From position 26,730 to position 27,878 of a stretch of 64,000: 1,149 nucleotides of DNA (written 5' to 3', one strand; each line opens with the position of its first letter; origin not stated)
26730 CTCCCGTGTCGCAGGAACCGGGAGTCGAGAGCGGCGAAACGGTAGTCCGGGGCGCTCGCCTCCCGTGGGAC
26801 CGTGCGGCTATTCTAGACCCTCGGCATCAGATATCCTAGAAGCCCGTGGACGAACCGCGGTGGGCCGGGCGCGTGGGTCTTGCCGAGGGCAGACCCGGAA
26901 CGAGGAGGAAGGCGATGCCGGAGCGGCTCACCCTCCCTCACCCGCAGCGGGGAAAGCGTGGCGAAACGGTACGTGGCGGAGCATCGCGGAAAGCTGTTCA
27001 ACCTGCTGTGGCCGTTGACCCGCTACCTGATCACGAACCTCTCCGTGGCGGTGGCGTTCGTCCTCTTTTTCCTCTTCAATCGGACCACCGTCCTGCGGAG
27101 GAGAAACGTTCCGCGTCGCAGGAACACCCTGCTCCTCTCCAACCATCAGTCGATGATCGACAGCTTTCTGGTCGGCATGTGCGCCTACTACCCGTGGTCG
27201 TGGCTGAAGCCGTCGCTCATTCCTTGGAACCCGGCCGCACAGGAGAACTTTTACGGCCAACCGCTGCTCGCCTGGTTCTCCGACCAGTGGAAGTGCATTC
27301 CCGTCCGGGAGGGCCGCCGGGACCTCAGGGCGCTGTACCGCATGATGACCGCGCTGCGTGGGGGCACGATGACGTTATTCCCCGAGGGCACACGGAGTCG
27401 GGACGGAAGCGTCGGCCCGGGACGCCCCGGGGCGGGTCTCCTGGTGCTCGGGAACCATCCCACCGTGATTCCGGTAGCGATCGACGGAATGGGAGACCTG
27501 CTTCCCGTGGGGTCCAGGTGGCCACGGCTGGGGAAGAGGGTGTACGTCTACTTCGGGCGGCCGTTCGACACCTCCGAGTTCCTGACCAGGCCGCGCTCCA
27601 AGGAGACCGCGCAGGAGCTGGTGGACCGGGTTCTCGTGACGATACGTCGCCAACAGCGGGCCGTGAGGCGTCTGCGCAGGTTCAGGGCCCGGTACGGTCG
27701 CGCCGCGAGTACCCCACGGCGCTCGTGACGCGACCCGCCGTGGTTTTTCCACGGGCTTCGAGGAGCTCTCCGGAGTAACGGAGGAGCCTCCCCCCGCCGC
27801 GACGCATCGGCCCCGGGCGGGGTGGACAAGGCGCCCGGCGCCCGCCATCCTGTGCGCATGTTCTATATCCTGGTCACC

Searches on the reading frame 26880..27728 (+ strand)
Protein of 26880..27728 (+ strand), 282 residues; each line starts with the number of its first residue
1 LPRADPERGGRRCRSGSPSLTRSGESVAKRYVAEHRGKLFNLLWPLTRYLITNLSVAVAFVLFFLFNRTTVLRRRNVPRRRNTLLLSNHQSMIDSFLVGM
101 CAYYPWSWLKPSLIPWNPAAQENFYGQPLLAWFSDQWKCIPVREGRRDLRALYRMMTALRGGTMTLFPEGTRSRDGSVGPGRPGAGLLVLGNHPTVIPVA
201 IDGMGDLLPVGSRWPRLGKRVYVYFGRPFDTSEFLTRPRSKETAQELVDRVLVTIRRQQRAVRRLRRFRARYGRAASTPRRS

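Call 20: search_protein_families(library=pfam, proteins=[window:26880-27728:+], max_evalue=0.01)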
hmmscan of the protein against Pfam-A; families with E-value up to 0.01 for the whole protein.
window:26880-27728:+ (282 aa): 1 family
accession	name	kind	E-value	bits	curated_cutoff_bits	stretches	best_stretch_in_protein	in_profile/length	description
PF01553.26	Acyltransferase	-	4.4e-16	59.3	23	1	70-201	3-131/132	Acyltransferase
